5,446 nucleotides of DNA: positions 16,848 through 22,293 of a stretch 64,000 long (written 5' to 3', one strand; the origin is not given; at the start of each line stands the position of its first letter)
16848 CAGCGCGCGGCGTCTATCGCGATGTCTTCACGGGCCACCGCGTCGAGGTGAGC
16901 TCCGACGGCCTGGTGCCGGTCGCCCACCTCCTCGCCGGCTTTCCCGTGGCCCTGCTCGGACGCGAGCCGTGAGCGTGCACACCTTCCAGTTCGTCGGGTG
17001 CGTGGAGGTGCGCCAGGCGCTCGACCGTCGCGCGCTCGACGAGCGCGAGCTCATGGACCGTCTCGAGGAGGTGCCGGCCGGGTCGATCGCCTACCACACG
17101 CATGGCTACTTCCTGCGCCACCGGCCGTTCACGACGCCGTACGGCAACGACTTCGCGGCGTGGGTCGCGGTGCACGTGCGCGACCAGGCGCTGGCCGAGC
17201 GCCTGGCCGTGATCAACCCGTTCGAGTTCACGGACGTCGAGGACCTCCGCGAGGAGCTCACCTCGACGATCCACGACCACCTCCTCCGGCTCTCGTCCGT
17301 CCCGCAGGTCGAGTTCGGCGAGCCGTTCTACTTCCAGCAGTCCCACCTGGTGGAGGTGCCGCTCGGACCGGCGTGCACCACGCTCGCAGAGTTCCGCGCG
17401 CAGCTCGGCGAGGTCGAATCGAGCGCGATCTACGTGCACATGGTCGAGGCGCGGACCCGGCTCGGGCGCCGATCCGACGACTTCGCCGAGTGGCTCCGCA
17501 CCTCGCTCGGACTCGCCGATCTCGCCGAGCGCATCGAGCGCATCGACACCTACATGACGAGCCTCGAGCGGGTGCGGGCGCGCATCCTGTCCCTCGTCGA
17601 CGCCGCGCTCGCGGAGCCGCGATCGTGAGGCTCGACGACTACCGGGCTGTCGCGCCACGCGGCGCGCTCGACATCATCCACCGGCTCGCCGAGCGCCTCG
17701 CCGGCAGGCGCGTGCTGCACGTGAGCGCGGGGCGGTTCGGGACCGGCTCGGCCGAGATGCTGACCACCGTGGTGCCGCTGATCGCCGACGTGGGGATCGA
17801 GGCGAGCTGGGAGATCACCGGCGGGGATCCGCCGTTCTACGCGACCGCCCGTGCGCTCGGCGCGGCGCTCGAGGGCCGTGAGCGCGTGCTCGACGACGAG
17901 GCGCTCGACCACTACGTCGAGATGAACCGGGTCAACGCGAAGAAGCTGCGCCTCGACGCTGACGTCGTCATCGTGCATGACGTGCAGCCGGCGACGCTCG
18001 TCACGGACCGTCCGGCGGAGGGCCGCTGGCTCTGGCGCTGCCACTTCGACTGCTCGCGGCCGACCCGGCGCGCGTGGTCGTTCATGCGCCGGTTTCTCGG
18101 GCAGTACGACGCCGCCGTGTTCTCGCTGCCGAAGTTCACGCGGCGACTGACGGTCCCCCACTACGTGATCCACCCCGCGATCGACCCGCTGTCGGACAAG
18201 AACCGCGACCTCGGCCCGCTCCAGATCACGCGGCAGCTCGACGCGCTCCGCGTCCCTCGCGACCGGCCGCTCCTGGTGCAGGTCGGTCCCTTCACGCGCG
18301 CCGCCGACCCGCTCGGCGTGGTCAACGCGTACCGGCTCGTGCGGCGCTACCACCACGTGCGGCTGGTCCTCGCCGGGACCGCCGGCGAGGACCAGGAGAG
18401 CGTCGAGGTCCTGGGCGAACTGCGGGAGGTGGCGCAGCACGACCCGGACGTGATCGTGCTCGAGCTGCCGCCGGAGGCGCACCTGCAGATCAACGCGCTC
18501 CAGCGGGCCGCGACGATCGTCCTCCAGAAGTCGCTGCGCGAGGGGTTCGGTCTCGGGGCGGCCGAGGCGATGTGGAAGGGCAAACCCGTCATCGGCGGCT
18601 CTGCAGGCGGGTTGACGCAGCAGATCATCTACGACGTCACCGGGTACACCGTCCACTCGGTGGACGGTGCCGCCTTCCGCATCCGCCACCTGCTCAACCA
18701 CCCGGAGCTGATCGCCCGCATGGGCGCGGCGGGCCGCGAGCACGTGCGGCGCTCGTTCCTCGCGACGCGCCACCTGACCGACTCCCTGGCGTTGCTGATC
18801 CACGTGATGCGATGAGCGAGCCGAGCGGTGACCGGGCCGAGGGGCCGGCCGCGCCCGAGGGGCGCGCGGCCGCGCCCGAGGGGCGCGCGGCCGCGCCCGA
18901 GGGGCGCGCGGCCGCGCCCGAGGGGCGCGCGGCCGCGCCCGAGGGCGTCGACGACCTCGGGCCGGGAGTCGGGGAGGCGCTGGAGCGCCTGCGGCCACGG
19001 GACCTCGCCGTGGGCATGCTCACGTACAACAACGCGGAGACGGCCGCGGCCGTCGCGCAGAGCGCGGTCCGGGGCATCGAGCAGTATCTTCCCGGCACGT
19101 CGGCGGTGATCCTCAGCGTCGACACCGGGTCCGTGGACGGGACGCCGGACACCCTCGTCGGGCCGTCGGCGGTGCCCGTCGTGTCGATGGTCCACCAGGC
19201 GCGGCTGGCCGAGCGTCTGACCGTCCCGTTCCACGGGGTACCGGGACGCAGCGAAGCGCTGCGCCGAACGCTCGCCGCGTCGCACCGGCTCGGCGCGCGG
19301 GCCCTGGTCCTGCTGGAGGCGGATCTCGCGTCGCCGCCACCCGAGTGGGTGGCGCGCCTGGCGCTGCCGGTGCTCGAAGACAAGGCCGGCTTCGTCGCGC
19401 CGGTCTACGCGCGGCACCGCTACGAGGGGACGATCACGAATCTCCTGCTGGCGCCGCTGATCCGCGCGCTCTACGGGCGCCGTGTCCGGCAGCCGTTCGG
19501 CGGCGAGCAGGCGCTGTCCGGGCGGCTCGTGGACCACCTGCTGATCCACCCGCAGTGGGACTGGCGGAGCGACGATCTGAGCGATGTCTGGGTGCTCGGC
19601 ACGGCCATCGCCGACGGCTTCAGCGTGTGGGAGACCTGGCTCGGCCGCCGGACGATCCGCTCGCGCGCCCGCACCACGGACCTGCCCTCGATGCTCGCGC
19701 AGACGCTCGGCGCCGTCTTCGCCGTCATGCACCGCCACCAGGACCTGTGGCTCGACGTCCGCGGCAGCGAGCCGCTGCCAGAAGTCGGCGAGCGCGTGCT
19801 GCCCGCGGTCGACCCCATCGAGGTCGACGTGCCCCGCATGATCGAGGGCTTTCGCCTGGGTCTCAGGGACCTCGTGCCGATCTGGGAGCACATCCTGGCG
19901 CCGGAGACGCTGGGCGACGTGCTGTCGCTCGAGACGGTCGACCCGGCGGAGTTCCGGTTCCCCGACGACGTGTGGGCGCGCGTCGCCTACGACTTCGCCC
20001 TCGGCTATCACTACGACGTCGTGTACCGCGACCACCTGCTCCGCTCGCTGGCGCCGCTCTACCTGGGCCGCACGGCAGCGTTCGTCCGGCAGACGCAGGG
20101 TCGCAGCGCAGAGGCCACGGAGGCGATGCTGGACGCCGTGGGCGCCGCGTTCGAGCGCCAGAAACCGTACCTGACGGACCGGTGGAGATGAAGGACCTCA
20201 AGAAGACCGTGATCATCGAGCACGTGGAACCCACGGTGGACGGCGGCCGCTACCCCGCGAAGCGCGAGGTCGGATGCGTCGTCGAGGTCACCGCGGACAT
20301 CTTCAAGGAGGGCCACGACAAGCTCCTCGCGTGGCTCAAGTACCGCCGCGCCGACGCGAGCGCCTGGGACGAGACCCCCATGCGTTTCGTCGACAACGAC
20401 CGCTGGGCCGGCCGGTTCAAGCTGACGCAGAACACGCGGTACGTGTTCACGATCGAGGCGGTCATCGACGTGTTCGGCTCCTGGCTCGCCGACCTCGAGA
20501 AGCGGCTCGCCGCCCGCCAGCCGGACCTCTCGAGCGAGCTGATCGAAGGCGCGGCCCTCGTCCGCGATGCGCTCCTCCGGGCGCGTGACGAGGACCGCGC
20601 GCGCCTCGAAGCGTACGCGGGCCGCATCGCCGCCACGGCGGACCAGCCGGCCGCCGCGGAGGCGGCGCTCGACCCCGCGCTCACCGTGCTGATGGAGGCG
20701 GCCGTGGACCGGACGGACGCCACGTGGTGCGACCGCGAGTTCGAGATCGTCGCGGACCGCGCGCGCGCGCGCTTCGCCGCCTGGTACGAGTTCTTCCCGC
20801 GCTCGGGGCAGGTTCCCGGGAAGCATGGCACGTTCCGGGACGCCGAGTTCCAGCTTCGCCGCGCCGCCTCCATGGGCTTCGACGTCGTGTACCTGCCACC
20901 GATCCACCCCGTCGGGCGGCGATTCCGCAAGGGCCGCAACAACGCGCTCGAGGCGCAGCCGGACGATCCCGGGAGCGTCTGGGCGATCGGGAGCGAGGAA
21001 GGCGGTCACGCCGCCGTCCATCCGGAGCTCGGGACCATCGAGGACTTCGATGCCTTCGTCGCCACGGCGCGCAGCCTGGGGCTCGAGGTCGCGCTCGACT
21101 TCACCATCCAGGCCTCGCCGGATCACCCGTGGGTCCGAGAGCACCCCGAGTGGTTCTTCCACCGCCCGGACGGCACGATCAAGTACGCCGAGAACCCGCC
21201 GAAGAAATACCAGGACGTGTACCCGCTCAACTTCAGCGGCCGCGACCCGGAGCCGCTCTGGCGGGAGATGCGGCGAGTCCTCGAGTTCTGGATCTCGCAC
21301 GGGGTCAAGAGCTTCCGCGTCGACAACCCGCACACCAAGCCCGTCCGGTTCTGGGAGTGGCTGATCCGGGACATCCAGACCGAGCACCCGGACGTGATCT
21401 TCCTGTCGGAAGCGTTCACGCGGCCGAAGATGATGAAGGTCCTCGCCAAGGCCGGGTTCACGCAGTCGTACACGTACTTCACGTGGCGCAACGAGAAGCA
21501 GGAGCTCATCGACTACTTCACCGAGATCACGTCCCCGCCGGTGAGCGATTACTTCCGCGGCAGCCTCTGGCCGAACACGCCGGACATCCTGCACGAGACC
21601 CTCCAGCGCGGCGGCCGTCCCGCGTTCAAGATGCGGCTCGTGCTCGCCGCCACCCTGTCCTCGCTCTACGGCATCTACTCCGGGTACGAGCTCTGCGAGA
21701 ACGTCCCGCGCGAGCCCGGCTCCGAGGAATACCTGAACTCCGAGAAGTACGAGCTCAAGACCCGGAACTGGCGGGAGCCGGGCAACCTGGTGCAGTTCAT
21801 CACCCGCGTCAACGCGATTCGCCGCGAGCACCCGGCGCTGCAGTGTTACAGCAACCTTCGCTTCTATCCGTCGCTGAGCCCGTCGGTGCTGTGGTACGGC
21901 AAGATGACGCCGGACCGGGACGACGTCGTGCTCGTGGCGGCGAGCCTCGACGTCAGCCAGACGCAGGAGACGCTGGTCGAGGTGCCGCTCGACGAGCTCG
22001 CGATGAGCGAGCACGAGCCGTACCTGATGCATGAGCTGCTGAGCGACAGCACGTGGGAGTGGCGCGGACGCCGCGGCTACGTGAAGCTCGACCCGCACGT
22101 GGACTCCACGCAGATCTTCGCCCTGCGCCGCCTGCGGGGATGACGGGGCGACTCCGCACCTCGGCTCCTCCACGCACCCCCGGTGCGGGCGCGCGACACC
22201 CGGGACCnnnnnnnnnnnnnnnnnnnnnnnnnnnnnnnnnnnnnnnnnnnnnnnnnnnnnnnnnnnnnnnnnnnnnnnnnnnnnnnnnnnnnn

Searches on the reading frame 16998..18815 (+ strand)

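Call 68: search_protein_families(library=pfam, proteins=[window:16998-18815:+], max_evalue=0.001)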
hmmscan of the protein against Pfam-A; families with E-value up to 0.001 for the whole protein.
window:16998-18815:+ (605 aa): 5 families
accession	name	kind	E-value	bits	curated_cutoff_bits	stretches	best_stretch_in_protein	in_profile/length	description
PF21269.3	TreT_GT1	-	2.1e-38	131.7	27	1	241-381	1-143/144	Trehalose synthase, N-terminal domain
PF00534.26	Glycos_transf_1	-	4.2e-16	59.4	26.4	1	415-581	7-171/172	Glycosyl transferases group 1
PF13692.12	Glyco_trans_1_4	-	4.3e-11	43.7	27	1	427-567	5-141/142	Glycosyl transferases group 1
PF20706.3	GT4-conflict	-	6.4e-09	35.7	26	1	444-543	220-320/385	Family 4 Glycosyltransferase in conflict systems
PF13524.12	Glyco_trans_1_2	-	0.00032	21.1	25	1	489-592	34-138/144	Glycosyl transferase-like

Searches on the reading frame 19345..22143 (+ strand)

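Call 68: search_protein_families(library=pfam, proteins=[window:19345-22143:+], max_evalue=0.001)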
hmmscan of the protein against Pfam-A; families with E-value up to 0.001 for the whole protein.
window:19345-22143:+ (932 aa): 3 families
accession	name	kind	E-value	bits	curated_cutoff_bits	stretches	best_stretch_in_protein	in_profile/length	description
PF11896.14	GlgE_dom_N_S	-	1.5e-46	159.4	25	1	289-472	3-179/179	Alpha-1,4-glucan:maltose-1-phosphate maltosyltransferase, domain N/S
PF21702.3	GLGE_C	-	1.8e-19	70.1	27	1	845-927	6-87/87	GLGE, C-terminal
PF00128.31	Alpha-amylase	-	2.6e-05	24.1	22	0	533-607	48-106/446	Alpha amylase, catalytic domain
